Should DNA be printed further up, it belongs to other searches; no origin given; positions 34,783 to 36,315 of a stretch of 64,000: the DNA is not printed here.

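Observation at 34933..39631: Five translationally coupled genes: ACP - FabG-like SDR - ANL adenylase - LuxE-like - LuxC-like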

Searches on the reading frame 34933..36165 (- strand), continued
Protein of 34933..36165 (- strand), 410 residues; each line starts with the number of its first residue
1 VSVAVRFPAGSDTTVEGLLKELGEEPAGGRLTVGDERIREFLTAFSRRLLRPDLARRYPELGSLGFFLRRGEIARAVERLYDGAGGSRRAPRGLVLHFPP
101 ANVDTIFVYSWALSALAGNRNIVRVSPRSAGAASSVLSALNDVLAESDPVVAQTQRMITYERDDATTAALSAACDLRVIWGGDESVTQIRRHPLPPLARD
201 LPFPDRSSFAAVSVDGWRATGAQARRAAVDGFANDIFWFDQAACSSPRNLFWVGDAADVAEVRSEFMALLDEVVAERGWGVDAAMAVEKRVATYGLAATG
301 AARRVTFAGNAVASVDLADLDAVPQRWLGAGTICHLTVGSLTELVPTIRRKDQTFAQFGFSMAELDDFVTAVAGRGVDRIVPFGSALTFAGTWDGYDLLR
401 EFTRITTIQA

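Call 58: find_homologous_proteins(query=P0247, max_evalue=1e-10)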
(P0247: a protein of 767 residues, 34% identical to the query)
Query P0247 (767 aa): 577 proteins with E <= 1e-10 among 8000 candidates; the best 120 are listed.
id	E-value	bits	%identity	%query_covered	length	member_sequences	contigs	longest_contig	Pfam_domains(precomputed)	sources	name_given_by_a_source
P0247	0.0e+0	1789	100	100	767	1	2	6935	PF04443.18,PF05893.20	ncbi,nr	ncbi:MAG: hypothetical protein H0X29_07840 [Parachlamydiaceae bacterium]|nr:hypothetical protein [Pa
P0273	0.0e+0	1284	72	99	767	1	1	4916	PF04443.18,PF05893.20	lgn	-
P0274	0.0e+0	1282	71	100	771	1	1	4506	PF04443.18,PF05893.20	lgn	-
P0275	0.0e+0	1247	70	99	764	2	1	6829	PF04443.18,PF05893.20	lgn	-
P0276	0.0e+0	1220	69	99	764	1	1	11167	PF04443.18,PF05893.20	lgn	-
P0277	0.0e+0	1133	64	99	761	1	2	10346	PF04443.18,PF05893.20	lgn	-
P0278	2.3e-235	802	48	98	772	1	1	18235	PF04443.18,PF05893.20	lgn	-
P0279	2.1e-179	617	39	99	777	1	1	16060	PF04443.18,PF05893.20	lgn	-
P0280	1.7e-178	613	39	97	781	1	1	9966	PF04443.18,PF05893.20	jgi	-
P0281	9.9e-176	604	40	98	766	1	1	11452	PF04443.18,PF05893.20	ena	-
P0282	3.7e-175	602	39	99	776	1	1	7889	PF04443.18,PF05893.20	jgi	jgi:hypothetical protein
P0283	2.0e-173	597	39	98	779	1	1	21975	PF04443.18,PF05893.20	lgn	-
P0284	2.2e-172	593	38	99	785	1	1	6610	PF04443.18,PF05893.20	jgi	jgi:hypothetical protein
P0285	1.3e-170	587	38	99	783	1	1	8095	PF04443.18,PF05893.20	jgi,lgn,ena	-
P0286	2.3e-170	587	37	99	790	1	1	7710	PF04443.18,PF05893.20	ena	-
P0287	4.3e-168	579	39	96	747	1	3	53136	PF04443.18,PF05893.20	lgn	-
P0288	5.1e-168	579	37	99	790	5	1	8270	PF04443.18,PF05893.20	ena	-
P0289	1.9e-167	577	38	98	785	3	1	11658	PF04443.18,PF05893.20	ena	-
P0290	2.6e-167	577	38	98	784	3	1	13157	PF04443.18,PF05893.20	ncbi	-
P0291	3.0e-167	576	37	99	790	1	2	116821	PF04443.18,PF05893.20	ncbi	-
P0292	3.2e-167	576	37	99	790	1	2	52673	PF04443.18,PF05893.20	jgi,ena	-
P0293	4.2e-167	576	38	99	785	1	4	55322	PF04443.18,PF05893.20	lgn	-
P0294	4.2e-167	576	39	99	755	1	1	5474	PF04443.18,PF05893.20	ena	-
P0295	7.0e-167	575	38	99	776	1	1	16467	PF04443.18,PF05893.20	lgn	-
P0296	9.1e-167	575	38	99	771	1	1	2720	PF04443.18,PF05893.20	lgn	-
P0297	1.5e-166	574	37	99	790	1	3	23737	PF04443.18,PF05893.20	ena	-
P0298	1.7e-166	574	38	99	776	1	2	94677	PF04443.18,PF05893.20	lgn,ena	-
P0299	2.2e-166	573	40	97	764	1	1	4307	PF04443.18,PF05893.20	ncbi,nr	ncbi:MAG: hypothetical protein LBH59_08220, partial [Planctomycetaceae bacterium]|nr:hypothetical pr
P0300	2.9e-166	573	38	98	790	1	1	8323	PF04443.18,PF05893.20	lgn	-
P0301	7.2e-166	572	38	99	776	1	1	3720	PF04443.18,PF05893.20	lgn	-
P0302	7.3e-166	572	38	99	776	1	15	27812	PF04443.18,PF05893.20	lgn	-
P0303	8.5e-166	572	39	99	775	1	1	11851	PF04443.18,PF05893.20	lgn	-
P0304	1.1e-165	571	38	99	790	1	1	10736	PF04443.18,PF05893.20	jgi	jgi:hypothetical protein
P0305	1.2e-165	571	38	99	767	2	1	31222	PF04443.18,PF05893.20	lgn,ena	-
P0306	1.8e-165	570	37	99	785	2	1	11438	PF04443.18,PF05893.20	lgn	-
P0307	2.5e-165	570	38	99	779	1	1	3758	PF04443.18,PF05893.20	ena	-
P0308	6.8e-165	569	37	99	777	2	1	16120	PF04443.18,PF05893.20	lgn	-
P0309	8.8e-165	568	38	99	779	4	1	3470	PF04443.18,PF05893.20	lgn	-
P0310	1.1e-164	568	38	99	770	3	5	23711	PF04443.18,PF05893.20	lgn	-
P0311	1.2e-164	568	38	98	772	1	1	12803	PF04443.18,PF05893.20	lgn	-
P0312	2.7e-164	567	38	92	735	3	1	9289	PF04443.18,PF05893.20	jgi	jgi:hypothetical protein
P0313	3.4e-164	566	38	99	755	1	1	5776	PF04443.18,PF05893.20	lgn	-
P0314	3.6e-164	566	37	99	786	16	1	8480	PF04443.18,PF05893.20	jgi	-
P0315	4.0e-164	566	38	99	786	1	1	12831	PF04443.18,PF05893.20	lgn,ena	-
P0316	4.3e-164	566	38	99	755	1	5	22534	PF04443.18,PF05893.20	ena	-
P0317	5.3e-164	566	38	98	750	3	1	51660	PF04443.18,PF05893.20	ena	-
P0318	5.7e-164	565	39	99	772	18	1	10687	PF04443.18,PF05893.20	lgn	-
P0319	9.8e-164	565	38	99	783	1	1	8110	PF04443.18,PF05893.20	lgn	-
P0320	1.2e-163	564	39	99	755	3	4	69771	PF04443.18,PF05893.20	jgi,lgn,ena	-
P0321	1.2e-163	564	37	99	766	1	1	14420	PF04443.18,PF05893.20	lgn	-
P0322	1.5e-163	564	38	99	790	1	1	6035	PF04443.18,PF05893.20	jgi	jgi:hypothetical protein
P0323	1.9e-163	564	38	99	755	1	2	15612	PF04443.18,PF05893.20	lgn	-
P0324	3.7e-163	563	38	99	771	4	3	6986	PF04443.18,PF05893.20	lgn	-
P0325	3.9e-163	563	39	99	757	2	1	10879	PF04443.18,PF05893.20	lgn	-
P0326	5.6e-163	562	37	99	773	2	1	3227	PF04443.18,PF05893.20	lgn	-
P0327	7.7e-163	562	38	98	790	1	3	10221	PF04443.18,PF05893.20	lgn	-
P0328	8.0e-163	562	37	99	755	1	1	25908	PF04443.18,PF05893.20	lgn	-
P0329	8.5e-163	562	38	99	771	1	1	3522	PF04443.18,PF05893.20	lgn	-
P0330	9.0e-163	562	38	99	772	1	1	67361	PF04443.18,PF05893.20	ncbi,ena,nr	ncbi:MAG: hypothetical protein J1F60_00985 [Oscillospiraceae bacterium]|nr:hypothetical protein [Osc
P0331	9.8e-163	561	38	99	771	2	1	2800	PF04443.18,PF05893.20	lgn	-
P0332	1.1e-162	561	38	99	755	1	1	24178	PF04443.18,PF05893.20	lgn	-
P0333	1.1e-162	561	37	99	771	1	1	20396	PF04443.18,PF05893.20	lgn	-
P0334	1.5e-162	561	37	99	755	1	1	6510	PF04443.18,PF05893.20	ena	-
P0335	2.0e-162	560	38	99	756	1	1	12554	PF04443.18,PF05893.20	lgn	-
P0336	4.8e-162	559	36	99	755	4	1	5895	PF04443.18,PF05893.20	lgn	-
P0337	5.0e-162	559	38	98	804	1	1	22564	PF04443.18,PF05893.20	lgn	-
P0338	5.4e-162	559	38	99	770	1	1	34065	PF04443.18,PF05893.20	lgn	-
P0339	6.5e-162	559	37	99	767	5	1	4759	PF04443.18,PF05893.20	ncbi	-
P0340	7.1e-162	559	37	99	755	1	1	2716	PF04443.18,PF05893.20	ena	-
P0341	7.3e-162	559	39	99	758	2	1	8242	PF04443.18,PF05893.20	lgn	-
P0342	7.9e-162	558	37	99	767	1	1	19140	PF04443.18,PF05893.20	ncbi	ncbi:MAG: acyl-CoA reductase [Porcipelethomonas sp.]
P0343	1.0e-161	558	37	99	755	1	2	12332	PF04443.18,PF05893.20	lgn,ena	-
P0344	1.1e-161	558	37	99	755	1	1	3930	PF04443.18,PF05893.20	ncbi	-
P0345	1.1e-161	558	38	99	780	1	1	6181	PF04443.18,PF05893.20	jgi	jgi:hypothetical protein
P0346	1.2e-161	558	38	99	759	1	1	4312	PF04443.18,PF05893.20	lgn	-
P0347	1.4e-161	558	38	99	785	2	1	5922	PF04443.18,PF05893.20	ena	-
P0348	1.4e-161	558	37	99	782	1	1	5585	PF04443.18,PF05893.20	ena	-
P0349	1.5e-161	558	38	99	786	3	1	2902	PF04443.18,PF05893.20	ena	-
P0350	1.5e-161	557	39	99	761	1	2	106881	PF04443.18,PF05893.20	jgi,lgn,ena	-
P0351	1.7e-161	557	37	99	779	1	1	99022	PF04443.18,PF05893.20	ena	-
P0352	2.3e-161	557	38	99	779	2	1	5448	PF04443.18,PF05893.20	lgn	-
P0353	2.9e-161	557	37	99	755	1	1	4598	PF04443.18,PF05893.20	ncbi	-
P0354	3.3e-161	556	38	99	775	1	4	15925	PF04443.18,PF05893.20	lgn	-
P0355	3.7e-161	556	38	99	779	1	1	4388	PF04443.18,PF05893.20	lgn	-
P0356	3.8e-161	556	37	99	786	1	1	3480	PF04443.18,PF05893.20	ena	-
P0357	5.2e-161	556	38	99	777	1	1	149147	PF04443.18,PF05893.20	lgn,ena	-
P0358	5.7e-161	556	37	99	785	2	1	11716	PF04443.18,PF05893.20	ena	-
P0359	8.4e-161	555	37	99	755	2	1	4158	PF04443.18,PF05893.20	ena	-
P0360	8.4e-161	555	37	99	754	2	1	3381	PF04443.18,PF05893.20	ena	-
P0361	9.4e-161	555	37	99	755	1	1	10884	PF04443.18,PF05893.20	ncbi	-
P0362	1.3e-160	554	38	99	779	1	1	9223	PF04443.18,PF05893.20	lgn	-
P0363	1.3e-160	554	36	99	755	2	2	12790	PF04443.18,PF05893.20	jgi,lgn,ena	-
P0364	1.4e-160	554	38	99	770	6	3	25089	PF04443.18,PF05893.20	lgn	-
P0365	1.5e-160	554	37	99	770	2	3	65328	PF04443.18,PF05893.20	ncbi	-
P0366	1.6e-160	554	37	99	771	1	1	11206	PF04443.18,PF05893.20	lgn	-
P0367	1.8e-160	554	36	98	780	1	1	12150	PF04443.18,PF05893.20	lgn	-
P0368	2.2e-160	554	38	99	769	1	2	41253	PF04443.18,PF05893.20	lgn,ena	-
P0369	2.3e-160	554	37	99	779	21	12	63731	PF04443.18,PF05893.20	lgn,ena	-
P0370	2.3e-160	554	38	99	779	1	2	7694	PF04443.18,PF05893.20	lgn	-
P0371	2.4e-160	554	37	99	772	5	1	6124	PF04443.18,PF05893.20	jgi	-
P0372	2.8e-160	553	39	99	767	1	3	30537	PF04443.18,PF05893.20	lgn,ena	-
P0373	3.1e-160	553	38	99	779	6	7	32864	PF04443.18,PF05893.20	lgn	-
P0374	3.2e-160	553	38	99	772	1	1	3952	PF04443.18,PF05893.20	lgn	-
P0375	3.2e-160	553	38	99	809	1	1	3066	PF04443.18,PF05893.20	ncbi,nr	ncbi:MAG: hypothetical protein LBB88_01190, partial [Planctomycetaceae bacterium]|nr:hypothetical pr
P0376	3.5e-160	553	37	99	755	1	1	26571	PF04443.18,PF05893.20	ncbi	-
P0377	3.6e-160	553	38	99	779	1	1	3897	PF04443.18,PF05893.20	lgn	-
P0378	3.7e-160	553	38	99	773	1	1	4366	PF04443.18,PF05893.20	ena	-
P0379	4.0e-160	553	37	99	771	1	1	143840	PF04443.18,PF05893.20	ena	-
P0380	4.2e-160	553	38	99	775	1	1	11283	PF04443.18,PF05893.20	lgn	-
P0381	4.5e-160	553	37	99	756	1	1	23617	PF04443.18,PF05893.20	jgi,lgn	-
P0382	4.8e-160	553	38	99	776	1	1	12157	PF04443.18,PF05893.20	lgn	-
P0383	5.4e-160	552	37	99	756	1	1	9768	PF04443.18,PF05893.20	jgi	-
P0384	5.4e-160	552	37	99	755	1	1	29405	PF04443.18,PF05893.20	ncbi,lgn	-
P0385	5.5e-160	552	38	99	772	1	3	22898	PF04443.18,PF05893.20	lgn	-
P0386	5.6e-160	552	37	99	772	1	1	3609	PF04443.18,PF05893.20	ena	-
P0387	6.6e-160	552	39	99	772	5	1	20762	PF04443.18,PF05893.20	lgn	-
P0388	6.8e-160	552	39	99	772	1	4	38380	PF04443.18,PF05893.20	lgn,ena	-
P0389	7.3e-160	552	37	99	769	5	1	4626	PF04443.18,PF05893.20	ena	-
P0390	7.5e-160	552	39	99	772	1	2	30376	PF04443.18,PF05893.20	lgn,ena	-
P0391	7.8e-160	552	37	99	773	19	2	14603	PF04443.18,PF05893.20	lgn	-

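Call 59: find_encoding_contigs(protein=P0330, flank=8000, max_places=1)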
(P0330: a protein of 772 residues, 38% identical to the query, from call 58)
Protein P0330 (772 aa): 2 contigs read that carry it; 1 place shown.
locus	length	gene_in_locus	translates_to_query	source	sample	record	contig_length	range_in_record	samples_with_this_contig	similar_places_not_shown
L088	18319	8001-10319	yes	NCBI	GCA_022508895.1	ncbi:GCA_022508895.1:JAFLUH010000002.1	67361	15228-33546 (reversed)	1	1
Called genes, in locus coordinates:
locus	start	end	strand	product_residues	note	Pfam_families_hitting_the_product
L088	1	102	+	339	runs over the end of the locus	-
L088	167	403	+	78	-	-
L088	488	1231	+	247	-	PF00106:adh_short, PF01370:Epimerase (weak), PF05368:NmrA (weak), PF08659:KR, PF23441:SDR, PF13460:NAD_binding_10 (weak), PF13561:adh_short_C2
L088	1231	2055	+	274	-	PF00456:Transketolase_N, PF13292:DXP_synthase_N, PF00676:E1_dh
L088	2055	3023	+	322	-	PF02779:Transket_pyr, PF02780:Transketolase_C, PF17147:PFOR_II (weak)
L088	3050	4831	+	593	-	PF02776:TPP_enzyme_N, PF00205:TPP_enzyme_M, PF02775:TPP_enzyme_C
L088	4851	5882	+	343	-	PF03102:NeuB, PF08666:SAF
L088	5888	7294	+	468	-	PF00501:AMP-binding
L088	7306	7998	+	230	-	PF00975:Thioesterase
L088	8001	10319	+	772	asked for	PF04443:LuxE, PF05893:LuxC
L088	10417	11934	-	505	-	PF04991:LicD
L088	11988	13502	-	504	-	PF04991:LicD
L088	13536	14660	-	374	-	PF02776:TPP_enzyme_N, PF02775:TPP_enzyme_C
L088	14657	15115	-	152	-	PF01467:CTP_transf_like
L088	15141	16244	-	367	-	PF00465:Fe-ADH, PF13685:Fe-ADH_2, PF25137:ADH_Fe_C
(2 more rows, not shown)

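Call 60: find_encoding_contigs(protein=P0291, flank=8000, max_places=1)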
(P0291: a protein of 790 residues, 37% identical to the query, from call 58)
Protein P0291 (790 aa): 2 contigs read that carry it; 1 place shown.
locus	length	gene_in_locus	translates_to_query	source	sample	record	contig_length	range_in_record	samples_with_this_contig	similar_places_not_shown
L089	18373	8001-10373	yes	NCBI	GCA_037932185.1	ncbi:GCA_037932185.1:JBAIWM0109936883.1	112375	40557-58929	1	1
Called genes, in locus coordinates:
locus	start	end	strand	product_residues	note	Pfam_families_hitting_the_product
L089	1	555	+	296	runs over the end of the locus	PF00348:polyprenyl_synt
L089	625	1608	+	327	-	PF01073:3Beta_HSD, PF01370:Epimerase, PF02719:Polysacc_synt_2, PF04321:RmlD_sub_bind, PF05368:NmrA, PF13460:NAD_binding_10, PF16363:GDP_Man_Dehyd, PF07993:NAD_binding_4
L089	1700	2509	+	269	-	PF04240:Caroten_synth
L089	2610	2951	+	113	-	-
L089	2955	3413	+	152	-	PF04020:Phage_holin_4_2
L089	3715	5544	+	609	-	-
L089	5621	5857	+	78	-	PF00550:PP-binding (weak)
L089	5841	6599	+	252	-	PF00106:adh_short, PF08659:KR, PF13561:adh_short_C2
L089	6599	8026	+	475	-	PF00501:AMP-binding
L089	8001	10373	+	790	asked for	PF04443:LuxE, PF05893:LuxC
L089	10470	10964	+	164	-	-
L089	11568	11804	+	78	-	-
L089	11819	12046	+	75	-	-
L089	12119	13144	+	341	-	PF13583:Reprolysin_4, PF13688:Reprolysin_5, PF13582:Reprolysin_3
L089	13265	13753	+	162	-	-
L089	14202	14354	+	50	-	-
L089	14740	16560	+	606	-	PF13492:GAF_3 (faint), PF01590:GAF, PF13185:GAF_2, PF00512:HisKA (weak), PF02518:HATPase_c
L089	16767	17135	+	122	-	-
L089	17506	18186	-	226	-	PF02245:Pur_DNA_glyco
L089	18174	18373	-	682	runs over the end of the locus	PF07715:Plug, PF00593:TonB_dep_Rec_b-barrel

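Call 73: search_protein_families(library=pfam, proteins=[L046:12328-12831:-, L046:12828-13928:-, L046:13228-14379:-, L046:14527-15102:-, L046:3-821:-, L046:818-1549:-, L046:15952-16881:+, L046:17248-19191:+, L001:5547-6467:+, L086:2234-3844:+], max_evalue=0.001)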
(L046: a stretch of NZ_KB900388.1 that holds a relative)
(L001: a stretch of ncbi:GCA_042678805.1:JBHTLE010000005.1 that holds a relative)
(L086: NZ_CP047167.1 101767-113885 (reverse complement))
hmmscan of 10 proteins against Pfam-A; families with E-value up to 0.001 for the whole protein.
L046:12328-12831:- (167 aa): 3 families
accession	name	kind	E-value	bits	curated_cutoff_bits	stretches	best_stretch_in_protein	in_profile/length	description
PF13302.13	Acetyltransf_3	-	4e-09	37.7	25.4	1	4-142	3-138/138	Acetyltransferase (GNAT) domain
PF13523.12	Acetyltransf_8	-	8.7e-07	29.1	27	0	11-68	4-59/145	Acetyltransferase (GNAT) domain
PF00583.31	Acetyltransf_1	-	0.00046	20.9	20.7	0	106-141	82-116/116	Acetyltransferase (GNAT) family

L046:12828-13928:- (366 aa): 2 families
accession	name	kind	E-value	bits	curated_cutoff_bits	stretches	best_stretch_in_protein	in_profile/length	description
PF00535.33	Glycos_transf_2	-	1.5e-25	90.5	23.3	1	10-142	1-129/168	Glycosyl transferase family 2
PF13641.12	Glyco_tranf_2_3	-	7.1e-06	26.6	27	1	7-116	2-111/230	Glycosyltransferase like family 2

L046:13228-14379:- (383 aa): 0 families

L046:14527-15102:- (191 aa): 0 families

L046:3-821:- (273 aa): 1 family
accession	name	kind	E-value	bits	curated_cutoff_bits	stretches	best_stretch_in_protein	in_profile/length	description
PF04101.22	Glyco_tran_28_C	-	0.00067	20.2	22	1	220-266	54-101/166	Glycosyltransferase family 28 C-terminal domain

L046:818-1549:- (243 aa): 2 families
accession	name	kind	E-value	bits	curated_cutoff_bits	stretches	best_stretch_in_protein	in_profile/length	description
PF02348.25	CTP_transf_3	-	1.9e-25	90.4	22.6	1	6-182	2-178/217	Cytidylyltransferase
PF12804.13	NTP_transf_3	-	3.4e-09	37.5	27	1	11-122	11-116/160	MobA-like NTP transferase domain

L046:15952-16881:+ (309 aa): 1 family
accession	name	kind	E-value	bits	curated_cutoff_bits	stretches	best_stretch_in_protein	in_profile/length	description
PF13529.12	Peptidase_C39_2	-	4.2e-22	79.7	24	1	147-284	2-143/143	Peptidase_C39 like family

L046:17248-19191:+ (647 aa): 4 families
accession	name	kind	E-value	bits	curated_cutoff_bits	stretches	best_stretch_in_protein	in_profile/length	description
PF11380.13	Stealth_CR2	-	3.3e-46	156.3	39.4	1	351-454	1-104/108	Stealth protein CR2, conserved region 2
PF17102.10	Stealth_CR3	-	2.1e-17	63.2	24.2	1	501-549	1-49/49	Stealth protein CR3, conserved region 3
PF17101.10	Stealth_CR1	-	3.6e-14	52.6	27.2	1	310-337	1-28/29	Stealth protein CR1, conserved region 1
PF17103.10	Stealth_CR4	-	2e-13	50.5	27.4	1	579-625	4-48/55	Stealth protein CR4, conserved region 4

L001:5547-6467:+ (306 aa): 0 families

L086:2234-3844:+ (536 aa): 15 families
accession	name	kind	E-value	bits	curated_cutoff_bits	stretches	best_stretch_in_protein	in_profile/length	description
PF07719.23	TPR_2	-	1.7e-12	46.9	27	0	450-481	2-33/34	Tetratricopeptide repeat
PF13428.12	TPR_14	-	8.6e-11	41.9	23.5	0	449-486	1-38/44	Tetratricopeptide repeat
PF13181.12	TPR_8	-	1.2e-10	41.1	25.7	0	490-516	8-34/34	Tetratricopeptide repeat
PF13429.12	TPR_15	-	2.4e-10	40.8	26.2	1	339-475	138-274/280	Tetratricopeptide repeat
PF14559.12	TPR_19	-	1.5e-09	38.5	25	1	446-484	22-61/68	Tetratricopeptide repeat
PF00515.34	TPR_1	-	5.6e-07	29.6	27.8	0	451-481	3-33/34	Tetratricopeptide repeat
PF13432.12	TPR_16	-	3.1e-06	28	32.7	0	455-516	3-64/65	Tetratricopeptide repeat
PF13176.12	TPR_7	-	2.1e-05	24.7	27.9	0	453-481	3-31/36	Tetratricopeptide repeat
PF23914.1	TPR_CcmH_CycH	-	0.00016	21.9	42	0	445-519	46-123/158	Cytochrome c-type biogenesis protein H TPR domain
PF13371.12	TPR_9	-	0.00023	21.6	35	0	457-526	3-72/73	Tetratricopeptide repeat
PF03704.23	BTAD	-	0.00034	21.4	22.1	0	421-509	35-122/146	Bacterial transcriptional activator domain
PF00756.26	Esterase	-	0.00049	20.4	22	0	85-182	112-186/251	Putative esterase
PF12569.14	NatA_aux_su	-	0.00063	19.2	33.3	0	461-516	204-259/515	N-terminal acetyltransferase A, auxiliary subunit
PF13414.12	TPR_11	-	0.00069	19.7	26.8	0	457-486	2-31/42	TPR repeat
PF12895.13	ANAPC3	-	0.00094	19.8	27.2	0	243-326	1-80/82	Anaphase-promoting complex, cyclosome, subunit 3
